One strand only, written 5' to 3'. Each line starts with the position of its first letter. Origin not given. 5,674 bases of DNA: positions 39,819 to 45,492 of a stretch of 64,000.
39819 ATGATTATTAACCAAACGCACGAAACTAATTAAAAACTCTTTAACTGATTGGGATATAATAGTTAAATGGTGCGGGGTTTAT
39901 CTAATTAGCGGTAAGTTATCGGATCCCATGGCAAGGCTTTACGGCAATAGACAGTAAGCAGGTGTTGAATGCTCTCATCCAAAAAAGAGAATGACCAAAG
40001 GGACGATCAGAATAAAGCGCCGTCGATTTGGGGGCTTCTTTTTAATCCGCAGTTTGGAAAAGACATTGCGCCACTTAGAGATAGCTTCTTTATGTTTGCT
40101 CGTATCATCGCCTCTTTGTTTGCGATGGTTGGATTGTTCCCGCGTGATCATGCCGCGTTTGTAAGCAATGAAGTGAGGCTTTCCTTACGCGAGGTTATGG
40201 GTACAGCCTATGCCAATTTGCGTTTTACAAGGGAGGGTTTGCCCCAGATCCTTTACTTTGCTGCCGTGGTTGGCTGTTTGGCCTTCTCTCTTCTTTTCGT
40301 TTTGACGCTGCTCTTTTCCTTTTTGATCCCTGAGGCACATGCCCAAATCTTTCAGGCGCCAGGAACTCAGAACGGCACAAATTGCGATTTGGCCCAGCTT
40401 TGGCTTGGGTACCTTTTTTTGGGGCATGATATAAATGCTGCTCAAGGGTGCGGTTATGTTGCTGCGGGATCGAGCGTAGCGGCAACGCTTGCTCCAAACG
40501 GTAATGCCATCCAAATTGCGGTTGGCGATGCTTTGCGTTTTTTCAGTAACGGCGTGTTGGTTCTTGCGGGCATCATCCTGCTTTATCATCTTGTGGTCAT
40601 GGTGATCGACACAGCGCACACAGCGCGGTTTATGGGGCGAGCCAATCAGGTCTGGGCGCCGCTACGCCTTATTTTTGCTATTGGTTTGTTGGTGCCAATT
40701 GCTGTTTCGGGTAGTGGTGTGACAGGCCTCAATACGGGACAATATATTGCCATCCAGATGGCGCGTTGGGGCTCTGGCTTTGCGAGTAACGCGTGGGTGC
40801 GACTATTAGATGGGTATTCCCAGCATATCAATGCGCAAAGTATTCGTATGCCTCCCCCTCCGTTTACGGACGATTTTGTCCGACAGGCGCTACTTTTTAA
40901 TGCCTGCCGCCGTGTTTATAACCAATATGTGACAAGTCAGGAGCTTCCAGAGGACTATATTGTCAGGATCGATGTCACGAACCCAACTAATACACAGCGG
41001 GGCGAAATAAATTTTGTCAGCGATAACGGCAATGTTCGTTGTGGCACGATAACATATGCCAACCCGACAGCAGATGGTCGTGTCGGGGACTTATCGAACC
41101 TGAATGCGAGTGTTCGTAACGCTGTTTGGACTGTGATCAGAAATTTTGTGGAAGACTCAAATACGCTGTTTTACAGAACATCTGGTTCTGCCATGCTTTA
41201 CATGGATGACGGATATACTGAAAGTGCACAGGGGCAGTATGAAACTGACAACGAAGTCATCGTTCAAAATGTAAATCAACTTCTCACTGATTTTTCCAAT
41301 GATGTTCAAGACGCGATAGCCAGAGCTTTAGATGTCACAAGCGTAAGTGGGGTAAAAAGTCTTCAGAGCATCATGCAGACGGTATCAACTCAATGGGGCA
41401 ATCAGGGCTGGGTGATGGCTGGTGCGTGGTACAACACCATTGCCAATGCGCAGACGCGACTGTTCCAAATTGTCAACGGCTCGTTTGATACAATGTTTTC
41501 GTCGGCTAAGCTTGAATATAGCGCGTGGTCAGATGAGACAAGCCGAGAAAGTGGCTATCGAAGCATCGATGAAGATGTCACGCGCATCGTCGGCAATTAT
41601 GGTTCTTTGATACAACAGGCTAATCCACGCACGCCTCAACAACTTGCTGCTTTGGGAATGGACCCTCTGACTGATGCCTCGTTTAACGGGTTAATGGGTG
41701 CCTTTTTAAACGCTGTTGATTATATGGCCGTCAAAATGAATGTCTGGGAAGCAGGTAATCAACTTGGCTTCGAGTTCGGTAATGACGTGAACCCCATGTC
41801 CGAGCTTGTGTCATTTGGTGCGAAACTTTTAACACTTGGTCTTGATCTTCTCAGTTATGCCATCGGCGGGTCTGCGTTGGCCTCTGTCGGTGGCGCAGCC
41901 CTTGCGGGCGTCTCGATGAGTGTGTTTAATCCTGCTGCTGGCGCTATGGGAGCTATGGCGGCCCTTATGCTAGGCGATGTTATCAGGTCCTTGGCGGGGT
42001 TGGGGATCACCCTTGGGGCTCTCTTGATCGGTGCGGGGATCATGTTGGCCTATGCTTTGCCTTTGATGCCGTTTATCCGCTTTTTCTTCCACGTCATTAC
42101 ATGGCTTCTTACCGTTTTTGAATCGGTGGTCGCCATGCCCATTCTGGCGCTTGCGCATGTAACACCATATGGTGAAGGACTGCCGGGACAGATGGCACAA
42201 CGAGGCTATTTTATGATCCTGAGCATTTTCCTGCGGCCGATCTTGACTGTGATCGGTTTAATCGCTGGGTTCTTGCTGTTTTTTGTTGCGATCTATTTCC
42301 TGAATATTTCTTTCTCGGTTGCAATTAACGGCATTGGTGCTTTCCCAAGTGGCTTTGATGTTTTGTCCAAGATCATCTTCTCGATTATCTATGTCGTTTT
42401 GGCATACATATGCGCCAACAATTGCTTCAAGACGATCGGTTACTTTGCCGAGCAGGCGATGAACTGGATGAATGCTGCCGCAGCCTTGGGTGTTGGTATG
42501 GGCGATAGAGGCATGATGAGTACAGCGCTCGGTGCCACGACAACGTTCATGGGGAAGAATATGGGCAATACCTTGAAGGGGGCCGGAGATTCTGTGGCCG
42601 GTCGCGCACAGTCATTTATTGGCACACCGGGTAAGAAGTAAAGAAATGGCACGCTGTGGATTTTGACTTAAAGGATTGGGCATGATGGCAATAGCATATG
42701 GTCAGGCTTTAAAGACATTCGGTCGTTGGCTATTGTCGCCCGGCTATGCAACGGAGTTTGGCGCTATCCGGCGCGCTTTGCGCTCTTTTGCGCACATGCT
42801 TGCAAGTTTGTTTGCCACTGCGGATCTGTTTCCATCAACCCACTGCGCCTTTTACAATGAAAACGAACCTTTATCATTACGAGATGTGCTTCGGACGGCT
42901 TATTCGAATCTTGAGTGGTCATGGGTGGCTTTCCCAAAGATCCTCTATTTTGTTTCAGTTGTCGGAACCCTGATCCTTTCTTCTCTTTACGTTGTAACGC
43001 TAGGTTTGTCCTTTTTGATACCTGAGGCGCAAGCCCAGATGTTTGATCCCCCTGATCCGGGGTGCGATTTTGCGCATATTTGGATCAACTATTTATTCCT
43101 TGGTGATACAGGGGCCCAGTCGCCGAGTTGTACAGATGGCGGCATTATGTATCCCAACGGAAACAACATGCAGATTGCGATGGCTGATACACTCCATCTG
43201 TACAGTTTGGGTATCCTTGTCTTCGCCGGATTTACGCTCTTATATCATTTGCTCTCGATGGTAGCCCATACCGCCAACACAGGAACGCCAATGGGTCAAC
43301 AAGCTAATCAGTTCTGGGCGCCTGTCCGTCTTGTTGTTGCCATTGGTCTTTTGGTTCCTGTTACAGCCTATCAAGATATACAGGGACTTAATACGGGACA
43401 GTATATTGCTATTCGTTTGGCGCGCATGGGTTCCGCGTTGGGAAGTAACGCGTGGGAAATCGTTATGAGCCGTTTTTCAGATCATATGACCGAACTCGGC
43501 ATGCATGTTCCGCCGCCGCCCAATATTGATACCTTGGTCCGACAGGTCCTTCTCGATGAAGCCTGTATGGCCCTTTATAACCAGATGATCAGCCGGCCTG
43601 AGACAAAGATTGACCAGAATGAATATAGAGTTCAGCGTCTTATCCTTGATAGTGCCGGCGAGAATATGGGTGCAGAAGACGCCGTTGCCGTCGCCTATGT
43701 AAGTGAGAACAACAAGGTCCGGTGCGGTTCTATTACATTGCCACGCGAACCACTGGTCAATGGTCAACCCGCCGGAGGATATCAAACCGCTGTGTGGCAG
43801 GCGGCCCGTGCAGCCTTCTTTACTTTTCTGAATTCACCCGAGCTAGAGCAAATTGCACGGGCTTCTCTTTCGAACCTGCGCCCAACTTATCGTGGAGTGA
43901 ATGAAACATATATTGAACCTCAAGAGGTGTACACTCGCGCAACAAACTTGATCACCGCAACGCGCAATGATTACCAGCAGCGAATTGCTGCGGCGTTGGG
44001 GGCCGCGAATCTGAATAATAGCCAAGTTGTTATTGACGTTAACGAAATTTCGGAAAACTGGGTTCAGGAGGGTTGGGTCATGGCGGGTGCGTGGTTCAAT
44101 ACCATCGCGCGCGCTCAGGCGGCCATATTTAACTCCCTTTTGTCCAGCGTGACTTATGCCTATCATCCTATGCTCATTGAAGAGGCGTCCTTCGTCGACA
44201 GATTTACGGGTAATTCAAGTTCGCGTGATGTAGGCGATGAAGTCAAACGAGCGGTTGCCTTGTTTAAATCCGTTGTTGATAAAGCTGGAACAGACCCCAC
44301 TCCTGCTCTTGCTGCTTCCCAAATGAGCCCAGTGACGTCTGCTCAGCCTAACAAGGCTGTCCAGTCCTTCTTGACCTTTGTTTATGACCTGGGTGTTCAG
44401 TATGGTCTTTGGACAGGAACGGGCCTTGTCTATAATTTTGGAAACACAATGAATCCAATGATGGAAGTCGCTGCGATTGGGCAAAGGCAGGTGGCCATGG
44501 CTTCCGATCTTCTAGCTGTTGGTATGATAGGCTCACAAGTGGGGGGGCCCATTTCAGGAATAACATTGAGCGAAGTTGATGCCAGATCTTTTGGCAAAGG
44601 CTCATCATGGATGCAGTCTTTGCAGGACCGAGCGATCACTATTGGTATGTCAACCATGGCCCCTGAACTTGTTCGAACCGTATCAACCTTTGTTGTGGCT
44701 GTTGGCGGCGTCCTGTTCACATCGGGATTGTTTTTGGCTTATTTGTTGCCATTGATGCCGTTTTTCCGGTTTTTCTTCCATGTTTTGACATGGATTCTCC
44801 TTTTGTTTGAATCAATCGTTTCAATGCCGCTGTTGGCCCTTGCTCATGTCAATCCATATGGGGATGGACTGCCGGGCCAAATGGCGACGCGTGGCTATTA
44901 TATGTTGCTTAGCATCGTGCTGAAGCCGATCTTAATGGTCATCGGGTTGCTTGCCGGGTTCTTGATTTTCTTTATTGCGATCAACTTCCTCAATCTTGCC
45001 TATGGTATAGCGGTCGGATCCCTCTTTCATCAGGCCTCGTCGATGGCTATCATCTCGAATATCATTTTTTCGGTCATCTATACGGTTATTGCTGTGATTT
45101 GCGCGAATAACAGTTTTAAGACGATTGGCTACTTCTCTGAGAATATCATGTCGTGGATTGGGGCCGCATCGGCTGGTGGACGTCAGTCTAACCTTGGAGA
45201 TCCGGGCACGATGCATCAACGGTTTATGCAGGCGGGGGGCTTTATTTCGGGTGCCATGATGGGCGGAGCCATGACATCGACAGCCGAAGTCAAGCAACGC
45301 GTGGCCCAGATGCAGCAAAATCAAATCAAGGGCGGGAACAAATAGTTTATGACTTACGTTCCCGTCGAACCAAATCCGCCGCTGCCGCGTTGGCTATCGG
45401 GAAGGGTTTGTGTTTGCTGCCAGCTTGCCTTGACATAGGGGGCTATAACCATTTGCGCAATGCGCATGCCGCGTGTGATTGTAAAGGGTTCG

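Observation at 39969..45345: Tandem pair of ~890-aa paralogous polytopic membrane proteins of unknown family directly downstream of the filament cluster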

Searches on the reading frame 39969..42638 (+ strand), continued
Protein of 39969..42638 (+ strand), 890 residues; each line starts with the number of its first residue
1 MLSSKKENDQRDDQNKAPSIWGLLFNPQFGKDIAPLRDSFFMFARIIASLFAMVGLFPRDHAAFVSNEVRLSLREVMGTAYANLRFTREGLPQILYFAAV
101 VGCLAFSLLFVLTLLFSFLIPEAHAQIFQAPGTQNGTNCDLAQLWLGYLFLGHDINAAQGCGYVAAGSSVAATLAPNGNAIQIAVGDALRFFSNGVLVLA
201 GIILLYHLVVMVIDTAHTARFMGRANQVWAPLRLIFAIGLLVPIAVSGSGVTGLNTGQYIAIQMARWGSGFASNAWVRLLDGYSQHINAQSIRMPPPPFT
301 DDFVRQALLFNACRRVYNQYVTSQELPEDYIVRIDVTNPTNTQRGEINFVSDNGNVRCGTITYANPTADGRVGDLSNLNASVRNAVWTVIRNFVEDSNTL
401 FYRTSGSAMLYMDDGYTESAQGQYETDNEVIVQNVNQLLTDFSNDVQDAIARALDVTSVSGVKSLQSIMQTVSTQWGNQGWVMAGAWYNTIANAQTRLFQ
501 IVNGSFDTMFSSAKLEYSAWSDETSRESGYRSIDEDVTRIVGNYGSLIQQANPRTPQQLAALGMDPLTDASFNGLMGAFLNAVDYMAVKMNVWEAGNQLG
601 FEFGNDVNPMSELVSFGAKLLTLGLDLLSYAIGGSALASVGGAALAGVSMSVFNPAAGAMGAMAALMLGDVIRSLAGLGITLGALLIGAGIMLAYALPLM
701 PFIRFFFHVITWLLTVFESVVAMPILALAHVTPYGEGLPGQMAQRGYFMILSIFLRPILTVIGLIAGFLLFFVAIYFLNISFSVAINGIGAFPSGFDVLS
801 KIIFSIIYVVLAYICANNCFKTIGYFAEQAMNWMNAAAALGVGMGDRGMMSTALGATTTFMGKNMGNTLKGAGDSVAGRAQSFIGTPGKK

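Call 61: find_encoding_contigs(protein=P0001, flank=5000, max_places=2)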
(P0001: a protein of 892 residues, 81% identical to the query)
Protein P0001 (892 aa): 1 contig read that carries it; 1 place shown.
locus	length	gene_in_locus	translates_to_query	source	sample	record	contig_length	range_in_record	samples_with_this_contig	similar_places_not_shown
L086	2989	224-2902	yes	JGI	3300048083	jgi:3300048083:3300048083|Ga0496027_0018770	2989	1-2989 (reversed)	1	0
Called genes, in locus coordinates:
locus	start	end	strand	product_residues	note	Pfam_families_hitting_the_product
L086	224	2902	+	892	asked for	-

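Call 92: search_protein_families(library=padloc, proteins=[window:39969-42638:+], max_evalue=0.01)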
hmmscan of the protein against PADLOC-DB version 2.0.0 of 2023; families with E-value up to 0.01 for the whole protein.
window:39969-42638:+ (890 aa): 0 families

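Call 102: search_protein_representatives(alignment_id=A1)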
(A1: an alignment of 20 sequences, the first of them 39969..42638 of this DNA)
Query: 20 sequences, 926 profile positions. Proteins with E-value up to 0.001 (for the whole library): 6358; up to 1e-10: 5593; up to 1e-30: 4124. The best 150 are listed.
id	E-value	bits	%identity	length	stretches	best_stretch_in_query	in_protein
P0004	0.0e+00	1136.8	-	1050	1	1-922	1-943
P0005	0.0e+00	1104.9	-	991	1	1-919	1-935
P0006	0.0e+00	1075.5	-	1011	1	1-917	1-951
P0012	0.0e+00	1070.7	-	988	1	1-913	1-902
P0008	0.0e+00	1065.9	-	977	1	1-919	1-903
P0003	0.0e+00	1064.5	-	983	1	1-917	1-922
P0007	0.0e+00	1042.7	-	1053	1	1-910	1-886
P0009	0.0e+00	1037.2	-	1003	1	1-890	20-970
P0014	0.0e+00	1020.3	-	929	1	1-924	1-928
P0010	0.0e+00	1017.5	-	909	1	1-908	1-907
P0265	1.2e-292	990.1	-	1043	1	1-915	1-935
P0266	8.9e-287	970.6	-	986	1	1-885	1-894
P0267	6.0e-276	934.8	-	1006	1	1-910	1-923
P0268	6.4e-270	914.8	-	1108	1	1-896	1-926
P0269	9.6e-270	914.2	-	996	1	6-919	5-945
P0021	2.9e-228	777.0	-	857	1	8-896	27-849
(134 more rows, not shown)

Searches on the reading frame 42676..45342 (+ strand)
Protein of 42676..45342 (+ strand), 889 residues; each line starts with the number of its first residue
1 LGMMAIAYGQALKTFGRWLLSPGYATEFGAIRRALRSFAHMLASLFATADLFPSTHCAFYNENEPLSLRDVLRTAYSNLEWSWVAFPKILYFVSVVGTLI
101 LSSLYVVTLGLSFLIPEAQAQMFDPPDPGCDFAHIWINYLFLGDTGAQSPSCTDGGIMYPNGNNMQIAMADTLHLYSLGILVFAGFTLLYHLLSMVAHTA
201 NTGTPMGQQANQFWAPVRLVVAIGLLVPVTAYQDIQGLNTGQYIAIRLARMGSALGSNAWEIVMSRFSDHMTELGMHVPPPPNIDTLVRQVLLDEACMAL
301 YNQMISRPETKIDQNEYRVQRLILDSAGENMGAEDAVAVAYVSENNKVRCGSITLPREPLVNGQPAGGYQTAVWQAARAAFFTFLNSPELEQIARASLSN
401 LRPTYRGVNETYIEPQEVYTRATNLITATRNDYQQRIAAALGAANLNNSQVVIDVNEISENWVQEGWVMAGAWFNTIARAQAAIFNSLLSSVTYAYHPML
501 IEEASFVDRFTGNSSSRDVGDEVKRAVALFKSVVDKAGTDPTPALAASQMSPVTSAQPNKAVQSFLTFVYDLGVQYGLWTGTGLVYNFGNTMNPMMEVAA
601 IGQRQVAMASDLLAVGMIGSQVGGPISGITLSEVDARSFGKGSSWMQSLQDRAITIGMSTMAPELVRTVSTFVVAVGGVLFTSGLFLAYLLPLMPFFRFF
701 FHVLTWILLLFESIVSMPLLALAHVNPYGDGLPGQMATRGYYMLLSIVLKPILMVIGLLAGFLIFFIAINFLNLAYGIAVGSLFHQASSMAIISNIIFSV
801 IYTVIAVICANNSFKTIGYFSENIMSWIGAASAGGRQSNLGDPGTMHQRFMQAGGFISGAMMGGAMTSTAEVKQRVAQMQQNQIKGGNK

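Call 4: search_protein_families(library=pfam, proteins=[window:42676-45342:+], max_evalue=1)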
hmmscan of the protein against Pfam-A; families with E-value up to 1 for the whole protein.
window:42676-45342:+ (889 aa): 0 families

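Call 5: search_protein_families(library=ncbifam, proteins=[window:42676-45342:+], max_evalue=1)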
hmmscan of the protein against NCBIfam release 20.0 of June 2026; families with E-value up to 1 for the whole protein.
window:42676-45342:+ (889 aa): 2 families
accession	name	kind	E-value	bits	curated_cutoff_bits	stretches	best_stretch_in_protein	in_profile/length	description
TIGR04346.1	DotA_TraY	subfamily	2.6e-87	294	100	1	164-829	24-656/656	DotA/TraY family protein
NF033886.1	T4SS_DotA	equivalog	3.9e-44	151.7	500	3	589-831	564-788/790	type IVB secretion system protein DotA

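Call 92: search_protein_families(library=padloc, proteins=[window:42682-45342:+], max_evalue=0.01)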
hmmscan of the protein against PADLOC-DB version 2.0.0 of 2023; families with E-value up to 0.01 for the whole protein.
window:42682-45342:+ (887 aa): 0 families
